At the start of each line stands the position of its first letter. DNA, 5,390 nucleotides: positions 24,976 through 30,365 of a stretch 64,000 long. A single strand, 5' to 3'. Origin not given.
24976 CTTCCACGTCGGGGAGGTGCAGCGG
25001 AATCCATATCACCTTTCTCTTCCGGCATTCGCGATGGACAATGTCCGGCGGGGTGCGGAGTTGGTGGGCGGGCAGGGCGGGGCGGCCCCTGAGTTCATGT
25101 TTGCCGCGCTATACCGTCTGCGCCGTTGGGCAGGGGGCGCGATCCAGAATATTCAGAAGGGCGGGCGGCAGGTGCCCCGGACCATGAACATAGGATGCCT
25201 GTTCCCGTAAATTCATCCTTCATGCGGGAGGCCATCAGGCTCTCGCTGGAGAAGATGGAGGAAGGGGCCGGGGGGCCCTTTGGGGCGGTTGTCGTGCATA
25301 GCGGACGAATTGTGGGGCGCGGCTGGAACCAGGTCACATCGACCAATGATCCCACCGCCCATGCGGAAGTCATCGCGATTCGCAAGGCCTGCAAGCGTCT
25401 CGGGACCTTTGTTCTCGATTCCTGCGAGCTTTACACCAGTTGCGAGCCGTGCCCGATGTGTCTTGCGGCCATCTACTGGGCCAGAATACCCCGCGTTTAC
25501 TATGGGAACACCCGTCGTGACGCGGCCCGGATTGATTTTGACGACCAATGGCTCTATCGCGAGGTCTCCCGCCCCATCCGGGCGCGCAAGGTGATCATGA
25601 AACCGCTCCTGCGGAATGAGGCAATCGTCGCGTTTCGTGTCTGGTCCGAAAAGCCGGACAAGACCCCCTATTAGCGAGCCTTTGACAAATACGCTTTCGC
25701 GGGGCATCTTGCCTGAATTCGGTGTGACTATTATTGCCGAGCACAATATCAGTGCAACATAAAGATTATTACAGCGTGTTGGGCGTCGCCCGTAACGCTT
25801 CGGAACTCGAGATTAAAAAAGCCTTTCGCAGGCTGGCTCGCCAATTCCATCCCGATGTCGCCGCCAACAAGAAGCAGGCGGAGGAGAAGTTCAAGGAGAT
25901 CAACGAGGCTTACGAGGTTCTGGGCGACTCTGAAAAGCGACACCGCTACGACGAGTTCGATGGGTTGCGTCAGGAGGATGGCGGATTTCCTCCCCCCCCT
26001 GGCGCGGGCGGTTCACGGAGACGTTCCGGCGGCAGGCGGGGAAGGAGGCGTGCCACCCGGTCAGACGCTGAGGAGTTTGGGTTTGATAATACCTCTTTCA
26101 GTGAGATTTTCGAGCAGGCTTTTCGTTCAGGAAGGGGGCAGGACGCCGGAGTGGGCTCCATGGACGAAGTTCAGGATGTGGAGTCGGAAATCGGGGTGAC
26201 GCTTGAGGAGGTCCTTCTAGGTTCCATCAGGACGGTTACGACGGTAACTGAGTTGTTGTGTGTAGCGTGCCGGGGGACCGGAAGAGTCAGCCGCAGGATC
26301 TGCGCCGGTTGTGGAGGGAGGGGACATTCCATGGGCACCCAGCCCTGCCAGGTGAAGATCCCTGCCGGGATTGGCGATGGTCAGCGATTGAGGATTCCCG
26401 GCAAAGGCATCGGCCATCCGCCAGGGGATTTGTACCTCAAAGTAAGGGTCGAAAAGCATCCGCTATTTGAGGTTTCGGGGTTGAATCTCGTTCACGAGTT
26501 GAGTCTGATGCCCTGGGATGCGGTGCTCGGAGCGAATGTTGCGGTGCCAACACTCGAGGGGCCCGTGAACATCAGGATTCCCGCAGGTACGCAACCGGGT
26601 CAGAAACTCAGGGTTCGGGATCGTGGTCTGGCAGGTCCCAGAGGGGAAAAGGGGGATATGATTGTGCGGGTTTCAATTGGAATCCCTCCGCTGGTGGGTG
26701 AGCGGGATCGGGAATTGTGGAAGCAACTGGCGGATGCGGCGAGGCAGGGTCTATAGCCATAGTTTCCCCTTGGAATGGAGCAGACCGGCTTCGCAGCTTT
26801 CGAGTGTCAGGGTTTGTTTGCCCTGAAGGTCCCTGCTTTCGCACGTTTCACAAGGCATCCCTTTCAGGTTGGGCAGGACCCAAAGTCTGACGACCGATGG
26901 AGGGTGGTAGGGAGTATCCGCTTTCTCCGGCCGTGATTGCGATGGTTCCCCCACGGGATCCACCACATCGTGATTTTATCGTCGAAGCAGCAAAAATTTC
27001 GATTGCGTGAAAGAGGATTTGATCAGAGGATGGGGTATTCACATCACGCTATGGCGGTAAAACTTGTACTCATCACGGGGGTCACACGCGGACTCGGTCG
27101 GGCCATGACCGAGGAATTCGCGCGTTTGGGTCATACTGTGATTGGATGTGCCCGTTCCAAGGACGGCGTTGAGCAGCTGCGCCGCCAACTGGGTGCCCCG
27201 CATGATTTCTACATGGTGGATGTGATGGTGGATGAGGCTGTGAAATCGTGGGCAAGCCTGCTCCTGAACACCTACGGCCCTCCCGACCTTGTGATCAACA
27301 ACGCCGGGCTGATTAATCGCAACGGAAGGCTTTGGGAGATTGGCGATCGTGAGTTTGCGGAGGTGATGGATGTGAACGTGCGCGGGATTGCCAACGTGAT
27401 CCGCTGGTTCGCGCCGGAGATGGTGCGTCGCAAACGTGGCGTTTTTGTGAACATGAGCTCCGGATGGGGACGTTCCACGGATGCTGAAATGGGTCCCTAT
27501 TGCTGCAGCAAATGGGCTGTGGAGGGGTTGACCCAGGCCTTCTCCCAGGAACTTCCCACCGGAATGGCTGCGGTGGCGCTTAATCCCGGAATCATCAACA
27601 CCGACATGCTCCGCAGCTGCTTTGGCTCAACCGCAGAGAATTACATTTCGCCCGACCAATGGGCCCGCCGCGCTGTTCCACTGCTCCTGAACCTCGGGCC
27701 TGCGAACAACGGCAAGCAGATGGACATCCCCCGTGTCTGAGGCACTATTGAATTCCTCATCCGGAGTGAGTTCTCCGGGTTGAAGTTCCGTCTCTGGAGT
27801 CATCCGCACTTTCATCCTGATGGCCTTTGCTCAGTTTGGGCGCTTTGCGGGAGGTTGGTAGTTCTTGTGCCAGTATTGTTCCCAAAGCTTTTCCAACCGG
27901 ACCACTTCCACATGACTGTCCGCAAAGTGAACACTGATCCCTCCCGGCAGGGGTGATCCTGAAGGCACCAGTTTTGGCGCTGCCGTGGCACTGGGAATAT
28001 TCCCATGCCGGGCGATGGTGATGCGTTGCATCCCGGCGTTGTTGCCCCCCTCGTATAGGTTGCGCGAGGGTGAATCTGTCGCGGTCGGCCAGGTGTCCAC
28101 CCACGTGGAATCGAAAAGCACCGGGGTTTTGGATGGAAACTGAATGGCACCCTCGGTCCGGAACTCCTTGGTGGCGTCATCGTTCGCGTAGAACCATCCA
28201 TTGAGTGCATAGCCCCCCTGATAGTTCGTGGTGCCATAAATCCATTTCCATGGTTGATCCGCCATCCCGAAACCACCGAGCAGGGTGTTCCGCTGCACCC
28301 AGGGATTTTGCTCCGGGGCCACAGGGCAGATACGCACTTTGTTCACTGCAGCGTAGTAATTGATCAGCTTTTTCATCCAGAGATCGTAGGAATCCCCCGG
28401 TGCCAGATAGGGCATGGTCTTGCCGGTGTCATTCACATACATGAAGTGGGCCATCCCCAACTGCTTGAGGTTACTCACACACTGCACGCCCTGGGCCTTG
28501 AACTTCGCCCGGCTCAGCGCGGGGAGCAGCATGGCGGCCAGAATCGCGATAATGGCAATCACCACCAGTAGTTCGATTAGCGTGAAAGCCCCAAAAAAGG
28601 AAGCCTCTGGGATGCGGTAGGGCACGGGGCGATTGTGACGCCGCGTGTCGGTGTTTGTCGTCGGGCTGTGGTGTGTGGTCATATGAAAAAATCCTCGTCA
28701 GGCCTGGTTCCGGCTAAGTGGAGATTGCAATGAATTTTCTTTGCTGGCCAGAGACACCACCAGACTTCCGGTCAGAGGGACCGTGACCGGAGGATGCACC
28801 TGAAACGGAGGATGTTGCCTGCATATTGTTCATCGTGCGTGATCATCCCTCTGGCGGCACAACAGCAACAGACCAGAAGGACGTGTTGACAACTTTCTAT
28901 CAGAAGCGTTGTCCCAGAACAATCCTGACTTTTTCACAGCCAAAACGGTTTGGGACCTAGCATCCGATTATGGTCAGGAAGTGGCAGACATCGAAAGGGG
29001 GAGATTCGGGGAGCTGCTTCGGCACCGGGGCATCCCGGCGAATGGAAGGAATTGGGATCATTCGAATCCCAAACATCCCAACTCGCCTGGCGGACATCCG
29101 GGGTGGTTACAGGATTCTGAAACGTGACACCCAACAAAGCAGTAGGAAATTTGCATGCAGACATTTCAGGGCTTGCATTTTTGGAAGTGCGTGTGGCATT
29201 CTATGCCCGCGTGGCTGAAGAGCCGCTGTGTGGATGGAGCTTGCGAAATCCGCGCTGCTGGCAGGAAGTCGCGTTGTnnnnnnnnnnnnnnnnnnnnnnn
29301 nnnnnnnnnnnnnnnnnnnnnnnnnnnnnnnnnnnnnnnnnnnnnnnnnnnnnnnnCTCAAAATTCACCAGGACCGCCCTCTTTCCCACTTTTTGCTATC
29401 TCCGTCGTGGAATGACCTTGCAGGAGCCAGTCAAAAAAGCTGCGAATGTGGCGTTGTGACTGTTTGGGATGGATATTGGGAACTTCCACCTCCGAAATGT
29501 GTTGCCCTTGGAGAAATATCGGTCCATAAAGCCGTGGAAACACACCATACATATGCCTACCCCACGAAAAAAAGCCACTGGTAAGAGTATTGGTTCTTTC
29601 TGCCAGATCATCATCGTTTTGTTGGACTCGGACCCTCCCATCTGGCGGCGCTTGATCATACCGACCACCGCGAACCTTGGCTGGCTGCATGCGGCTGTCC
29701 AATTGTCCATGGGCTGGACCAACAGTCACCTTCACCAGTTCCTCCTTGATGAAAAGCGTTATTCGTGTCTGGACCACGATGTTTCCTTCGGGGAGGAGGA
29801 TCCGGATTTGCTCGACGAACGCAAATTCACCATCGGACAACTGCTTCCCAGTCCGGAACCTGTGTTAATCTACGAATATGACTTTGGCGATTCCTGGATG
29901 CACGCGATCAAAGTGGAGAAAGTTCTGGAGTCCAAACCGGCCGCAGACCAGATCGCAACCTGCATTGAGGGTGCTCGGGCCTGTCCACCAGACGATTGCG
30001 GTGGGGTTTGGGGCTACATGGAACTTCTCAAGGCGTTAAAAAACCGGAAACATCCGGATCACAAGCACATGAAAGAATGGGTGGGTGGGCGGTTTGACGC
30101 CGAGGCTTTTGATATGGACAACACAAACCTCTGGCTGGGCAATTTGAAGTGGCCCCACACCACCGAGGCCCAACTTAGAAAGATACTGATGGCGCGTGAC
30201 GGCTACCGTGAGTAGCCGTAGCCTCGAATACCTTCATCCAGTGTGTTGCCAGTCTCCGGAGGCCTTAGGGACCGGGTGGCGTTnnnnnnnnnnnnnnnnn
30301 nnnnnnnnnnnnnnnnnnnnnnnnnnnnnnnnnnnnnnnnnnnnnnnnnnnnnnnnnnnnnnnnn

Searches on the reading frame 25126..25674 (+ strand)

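Call 11: search_protein_families(library=pfam, proteins=[window:25126-25674:+], max_evalue=0.0001)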
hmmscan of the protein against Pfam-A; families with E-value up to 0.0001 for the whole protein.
window:25126-25674:+ (182 aa): 2 families
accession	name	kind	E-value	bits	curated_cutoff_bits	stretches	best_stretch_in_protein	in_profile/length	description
PF00383.29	dCMP_cyt_deam_1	-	1.1e-27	96.3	25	1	30-127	5-101/102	Cytidine and deoxycytidylate deaminase zinc-binding region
PF14437.12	MafB19-deam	-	1.3e-20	74.2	27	1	32-133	6-106/142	MafB19-like deaminase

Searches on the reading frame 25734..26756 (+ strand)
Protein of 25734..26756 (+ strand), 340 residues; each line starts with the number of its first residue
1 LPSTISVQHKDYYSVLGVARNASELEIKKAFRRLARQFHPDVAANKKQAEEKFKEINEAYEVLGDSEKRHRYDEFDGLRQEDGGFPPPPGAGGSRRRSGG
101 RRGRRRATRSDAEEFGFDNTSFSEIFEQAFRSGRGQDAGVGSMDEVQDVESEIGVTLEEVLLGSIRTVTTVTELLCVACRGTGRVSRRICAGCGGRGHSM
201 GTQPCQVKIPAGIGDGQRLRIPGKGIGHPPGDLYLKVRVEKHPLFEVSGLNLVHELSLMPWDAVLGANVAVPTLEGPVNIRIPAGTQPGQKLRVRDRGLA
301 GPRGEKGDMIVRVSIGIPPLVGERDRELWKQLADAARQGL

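Call 11: search_protein_families(library=pfam, proteins=[window:25734-26756:+], max_evalue=0.0001)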
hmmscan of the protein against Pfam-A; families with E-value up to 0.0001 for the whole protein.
window:25734-26756:+ (340 aa): 2 families
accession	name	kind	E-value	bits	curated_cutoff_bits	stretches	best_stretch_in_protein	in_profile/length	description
PF01556.23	DnaJ_C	-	8.3e-37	127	26.6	1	150-318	2-152/152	DnaJ C terminal domain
PF00226.36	DnaJ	-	2e-26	92.3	27.8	1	11-73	1-63/63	DnaJ domain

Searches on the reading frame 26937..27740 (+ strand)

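Call 11: search_protein_families(library=pfam, proteins=[window:26937-27740:+], max_evalue=0.0001)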
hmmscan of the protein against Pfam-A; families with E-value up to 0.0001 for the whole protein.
window:26937-27740:+ (267 aa): 4 families
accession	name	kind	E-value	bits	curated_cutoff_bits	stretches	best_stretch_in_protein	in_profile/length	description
PF00106.31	adh_short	-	1e-40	139.7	26.6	1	42-227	1-189/195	short chain dehydrogenase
PF13561.12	adh_short_C2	-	1.7e-28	100.3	27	1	48-229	1-185/236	Enoyl-(Acyl carrier protein) reductase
PF01370.27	Epimerase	-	9.5e-09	35.5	20.9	1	44-216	1-168/240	NAD dependent epimerase/dehydratase family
PF08659.16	KR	-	3.7e-08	33.9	22.6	1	44-219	3-177/180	KR domain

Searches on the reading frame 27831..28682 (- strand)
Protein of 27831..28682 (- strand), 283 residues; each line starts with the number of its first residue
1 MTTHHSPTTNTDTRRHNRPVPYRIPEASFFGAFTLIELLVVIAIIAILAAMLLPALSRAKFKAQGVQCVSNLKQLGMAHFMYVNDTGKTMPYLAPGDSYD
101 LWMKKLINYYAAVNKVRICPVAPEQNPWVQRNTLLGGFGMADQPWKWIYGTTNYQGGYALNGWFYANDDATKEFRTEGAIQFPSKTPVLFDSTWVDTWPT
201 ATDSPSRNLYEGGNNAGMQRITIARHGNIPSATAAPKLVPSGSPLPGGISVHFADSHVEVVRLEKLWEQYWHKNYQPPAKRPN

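Call 11: search_protein_families(library=pfam, proteins=[window:27831-28682:-], max_evalue=0.0001)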
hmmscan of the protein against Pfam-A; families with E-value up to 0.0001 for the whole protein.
window:27831-28682:- (283 aa): 1 family
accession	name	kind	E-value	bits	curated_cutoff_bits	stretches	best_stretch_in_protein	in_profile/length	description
PF07963.17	N_methyl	-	4.2e-05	23.4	21.2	1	32-53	6-27/27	Prokaryotic N-terminal methylation motif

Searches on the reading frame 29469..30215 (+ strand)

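Call 11: search_protein_families(library=pfam, proteins=[window:29469-30215:+], max_evalue=0.0001)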
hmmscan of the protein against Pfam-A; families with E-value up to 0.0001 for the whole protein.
window:29469-30215:+ (248 aa): 1 family
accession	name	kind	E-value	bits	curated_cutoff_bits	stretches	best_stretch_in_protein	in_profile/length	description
PF07929.16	PRiA4_ORF3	-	6e-61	205.6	26.6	1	45-217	3-172/173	Plasmid pRiA4b ORF-3-like protein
